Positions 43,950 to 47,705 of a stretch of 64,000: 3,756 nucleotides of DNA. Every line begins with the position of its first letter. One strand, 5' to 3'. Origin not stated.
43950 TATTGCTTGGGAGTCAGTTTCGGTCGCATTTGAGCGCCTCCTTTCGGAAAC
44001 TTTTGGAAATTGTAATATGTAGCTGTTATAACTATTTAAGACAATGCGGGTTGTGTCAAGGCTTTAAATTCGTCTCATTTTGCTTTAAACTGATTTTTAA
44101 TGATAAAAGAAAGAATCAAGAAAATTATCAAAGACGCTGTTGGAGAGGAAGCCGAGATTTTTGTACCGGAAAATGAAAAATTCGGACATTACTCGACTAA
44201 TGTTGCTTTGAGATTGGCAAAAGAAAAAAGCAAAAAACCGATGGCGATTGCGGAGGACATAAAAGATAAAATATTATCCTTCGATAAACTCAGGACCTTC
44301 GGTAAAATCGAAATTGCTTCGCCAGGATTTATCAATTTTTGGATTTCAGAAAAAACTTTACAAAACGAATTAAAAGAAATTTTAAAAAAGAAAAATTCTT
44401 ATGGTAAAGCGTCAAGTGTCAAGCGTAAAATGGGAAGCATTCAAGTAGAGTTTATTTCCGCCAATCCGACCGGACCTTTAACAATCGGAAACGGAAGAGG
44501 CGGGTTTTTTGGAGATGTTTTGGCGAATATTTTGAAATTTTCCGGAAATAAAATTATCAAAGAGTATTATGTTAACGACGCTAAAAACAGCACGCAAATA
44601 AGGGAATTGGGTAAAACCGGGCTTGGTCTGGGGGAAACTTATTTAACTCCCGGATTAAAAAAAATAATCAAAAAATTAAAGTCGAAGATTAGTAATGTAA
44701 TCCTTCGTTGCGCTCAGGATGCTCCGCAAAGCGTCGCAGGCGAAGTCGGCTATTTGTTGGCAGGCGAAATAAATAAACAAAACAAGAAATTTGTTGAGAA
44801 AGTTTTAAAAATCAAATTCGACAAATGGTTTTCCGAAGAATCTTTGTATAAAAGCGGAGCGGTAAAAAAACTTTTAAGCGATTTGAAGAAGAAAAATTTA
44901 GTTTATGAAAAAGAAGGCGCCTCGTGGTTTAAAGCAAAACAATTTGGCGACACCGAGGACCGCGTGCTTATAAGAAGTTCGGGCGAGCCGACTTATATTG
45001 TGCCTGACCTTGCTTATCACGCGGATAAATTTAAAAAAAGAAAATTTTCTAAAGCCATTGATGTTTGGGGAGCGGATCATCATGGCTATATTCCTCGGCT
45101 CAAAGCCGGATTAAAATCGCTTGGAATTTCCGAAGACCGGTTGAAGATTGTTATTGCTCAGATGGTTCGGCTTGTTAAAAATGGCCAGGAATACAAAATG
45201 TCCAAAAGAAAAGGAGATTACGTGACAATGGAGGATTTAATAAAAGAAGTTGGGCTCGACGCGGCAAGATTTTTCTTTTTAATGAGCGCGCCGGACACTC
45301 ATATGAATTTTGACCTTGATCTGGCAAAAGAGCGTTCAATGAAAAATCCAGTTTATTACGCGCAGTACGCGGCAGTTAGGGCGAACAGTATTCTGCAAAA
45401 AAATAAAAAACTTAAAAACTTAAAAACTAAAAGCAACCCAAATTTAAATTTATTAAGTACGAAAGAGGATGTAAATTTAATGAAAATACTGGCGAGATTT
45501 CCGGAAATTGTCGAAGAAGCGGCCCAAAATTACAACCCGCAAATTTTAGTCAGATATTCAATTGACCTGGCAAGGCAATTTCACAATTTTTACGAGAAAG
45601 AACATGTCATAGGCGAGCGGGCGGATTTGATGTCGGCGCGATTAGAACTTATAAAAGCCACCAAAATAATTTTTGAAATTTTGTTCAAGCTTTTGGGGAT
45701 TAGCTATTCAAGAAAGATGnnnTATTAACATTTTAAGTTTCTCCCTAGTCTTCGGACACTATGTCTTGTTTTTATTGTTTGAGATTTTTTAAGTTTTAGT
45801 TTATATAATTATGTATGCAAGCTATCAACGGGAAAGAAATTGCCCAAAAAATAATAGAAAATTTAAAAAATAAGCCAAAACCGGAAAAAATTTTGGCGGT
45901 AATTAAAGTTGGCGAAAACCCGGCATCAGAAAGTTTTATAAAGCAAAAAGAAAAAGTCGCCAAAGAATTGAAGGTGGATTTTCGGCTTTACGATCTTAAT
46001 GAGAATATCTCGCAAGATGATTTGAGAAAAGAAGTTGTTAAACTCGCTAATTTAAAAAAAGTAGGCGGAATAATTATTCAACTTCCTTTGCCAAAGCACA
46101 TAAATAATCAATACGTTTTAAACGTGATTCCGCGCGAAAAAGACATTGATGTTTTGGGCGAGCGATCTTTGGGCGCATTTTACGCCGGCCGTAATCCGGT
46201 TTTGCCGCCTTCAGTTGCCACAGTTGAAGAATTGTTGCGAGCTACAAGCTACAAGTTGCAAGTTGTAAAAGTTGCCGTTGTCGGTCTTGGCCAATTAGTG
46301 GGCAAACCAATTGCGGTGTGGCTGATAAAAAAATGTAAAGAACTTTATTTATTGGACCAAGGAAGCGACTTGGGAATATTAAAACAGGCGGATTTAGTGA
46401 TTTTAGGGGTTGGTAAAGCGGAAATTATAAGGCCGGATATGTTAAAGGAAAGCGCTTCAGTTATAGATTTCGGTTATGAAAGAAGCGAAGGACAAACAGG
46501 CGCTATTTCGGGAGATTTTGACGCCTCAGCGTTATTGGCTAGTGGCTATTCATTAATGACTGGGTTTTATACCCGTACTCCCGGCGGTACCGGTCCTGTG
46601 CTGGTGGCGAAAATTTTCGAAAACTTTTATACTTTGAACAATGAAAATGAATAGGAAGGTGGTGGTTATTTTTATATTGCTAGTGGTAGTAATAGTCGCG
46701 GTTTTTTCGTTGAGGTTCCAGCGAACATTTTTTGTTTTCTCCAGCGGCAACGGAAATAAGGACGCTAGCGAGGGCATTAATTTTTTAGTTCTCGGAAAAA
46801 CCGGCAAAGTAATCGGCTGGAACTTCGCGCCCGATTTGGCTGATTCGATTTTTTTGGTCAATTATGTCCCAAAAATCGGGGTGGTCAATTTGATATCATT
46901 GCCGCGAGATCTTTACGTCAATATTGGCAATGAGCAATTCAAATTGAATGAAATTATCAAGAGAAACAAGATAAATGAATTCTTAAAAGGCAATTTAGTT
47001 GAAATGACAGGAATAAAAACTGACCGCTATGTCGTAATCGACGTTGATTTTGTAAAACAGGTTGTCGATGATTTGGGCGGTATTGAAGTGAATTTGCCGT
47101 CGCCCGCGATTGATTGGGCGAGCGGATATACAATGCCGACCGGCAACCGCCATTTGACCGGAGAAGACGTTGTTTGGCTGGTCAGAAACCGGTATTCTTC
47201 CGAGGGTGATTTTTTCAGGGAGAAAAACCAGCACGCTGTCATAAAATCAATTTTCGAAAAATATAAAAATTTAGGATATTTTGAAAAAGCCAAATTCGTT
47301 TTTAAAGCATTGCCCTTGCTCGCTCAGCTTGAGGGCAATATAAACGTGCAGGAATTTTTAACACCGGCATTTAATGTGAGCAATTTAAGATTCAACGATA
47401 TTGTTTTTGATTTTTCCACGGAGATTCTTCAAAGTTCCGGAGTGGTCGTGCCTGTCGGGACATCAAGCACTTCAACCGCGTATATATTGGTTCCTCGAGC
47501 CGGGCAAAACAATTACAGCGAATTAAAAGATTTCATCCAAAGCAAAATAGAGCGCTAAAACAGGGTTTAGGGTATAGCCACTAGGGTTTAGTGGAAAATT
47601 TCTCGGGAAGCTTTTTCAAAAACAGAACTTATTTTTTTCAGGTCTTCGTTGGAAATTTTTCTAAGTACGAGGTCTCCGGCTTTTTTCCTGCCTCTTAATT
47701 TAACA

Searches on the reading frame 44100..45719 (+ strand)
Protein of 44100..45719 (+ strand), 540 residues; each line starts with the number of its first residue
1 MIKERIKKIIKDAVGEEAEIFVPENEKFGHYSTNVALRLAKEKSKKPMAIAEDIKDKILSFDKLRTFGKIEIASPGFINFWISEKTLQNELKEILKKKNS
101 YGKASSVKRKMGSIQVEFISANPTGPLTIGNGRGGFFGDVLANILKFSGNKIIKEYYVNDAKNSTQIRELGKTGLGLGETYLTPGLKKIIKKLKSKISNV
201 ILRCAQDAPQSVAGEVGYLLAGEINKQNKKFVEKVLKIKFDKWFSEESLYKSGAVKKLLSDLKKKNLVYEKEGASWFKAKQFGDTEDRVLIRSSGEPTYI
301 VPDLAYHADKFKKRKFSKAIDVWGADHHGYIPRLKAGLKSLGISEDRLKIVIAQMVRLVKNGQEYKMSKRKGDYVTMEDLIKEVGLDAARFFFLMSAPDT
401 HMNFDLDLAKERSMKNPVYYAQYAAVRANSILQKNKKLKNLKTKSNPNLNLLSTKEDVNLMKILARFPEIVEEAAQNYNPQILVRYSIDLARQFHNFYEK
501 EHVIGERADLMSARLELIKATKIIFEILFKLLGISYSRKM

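Call 7: search_protein_families(library=pfam, proteins=[window:44100-45719:+], max_evalue=0.001)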
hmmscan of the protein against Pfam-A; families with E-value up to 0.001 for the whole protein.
window:44100-45719:+ (540 aa): 5 families
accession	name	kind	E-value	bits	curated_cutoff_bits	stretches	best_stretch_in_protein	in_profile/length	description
PF05746.21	DALR_1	-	2.5e-28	98.9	22.3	1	422-540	2-117/117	DALR anticodon binding domain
PF03485.21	Arg_tRNA_synt_N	-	4.8e-18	66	21.5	1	2-80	3-83/85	Arginyl tRNA synthetase N terminal domain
PF00750.26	tRNA-synt_1d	-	9.6e-18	64.7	23.3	1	225-384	143-298/349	tRNA synthetases class I (R), catalytic domain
PF09334.17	tRNA-synt_1g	-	6.4e-07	28.9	20.1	0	363-405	324-367/391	tRNA synthetases class I (M)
PF00133.28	tRNA-synt_1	-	3.3e-05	23.3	22.7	1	357-404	366-413/414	tRNA synthetases class I (I, L, M and V)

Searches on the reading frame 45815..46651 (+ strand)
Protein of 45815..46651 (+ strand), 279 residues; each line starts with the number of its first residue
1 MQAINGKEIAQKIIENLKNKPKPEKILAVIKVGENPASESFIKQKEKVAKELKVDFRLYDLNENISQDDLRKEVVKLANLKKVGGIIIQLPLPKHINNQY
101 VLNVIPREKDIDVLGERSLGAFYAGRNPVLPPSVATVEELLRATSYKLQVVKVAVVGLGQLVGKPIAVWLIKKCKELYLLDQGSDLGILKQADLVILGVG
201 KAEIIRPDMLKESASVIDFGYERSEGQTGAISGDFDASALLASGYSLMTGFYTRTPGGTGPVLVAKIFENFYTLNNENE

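Call 63: search_protein_families(library=pfam, proteins=[window:45815-46651:+], max_evalue=0.001)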
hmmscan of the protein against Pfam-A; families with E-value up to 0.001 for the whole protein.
window:45815-46651:+ (279 aa): 2 families
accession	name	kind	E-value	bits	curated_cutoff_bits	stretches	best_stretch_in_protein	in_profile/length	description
PF00763.28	THF_DHG_CYH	-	4e-27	95.2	32.8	1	4-112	1-115/115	Tetrahydrofolate dehydrogenase/cyclohydrolase, catalytic domain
PF02882.25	THF_DHG_CYH_C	-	1.6e-23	83.2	27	1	118-275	4-156/160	Tetrahydrofolate dehydrogenase/cyclohydrolase, NAD(P)-binding domain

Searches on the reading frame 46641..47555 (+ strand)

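Call 63: search_protein_families(library=pfam, proteins=[window:46641-47555:+], max_evalue=0.001)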
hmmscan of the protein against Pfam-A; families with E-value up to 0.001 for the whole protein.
window:46641-47555:+ (305 aa): 1 family
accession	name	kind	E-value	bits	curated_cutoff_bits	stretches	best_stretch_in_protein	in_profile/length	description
PF03816.19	LytR_cpsA_psr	-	1.8e-28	100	24.6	1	67-209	2-149/150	LytR_cpsA_psr family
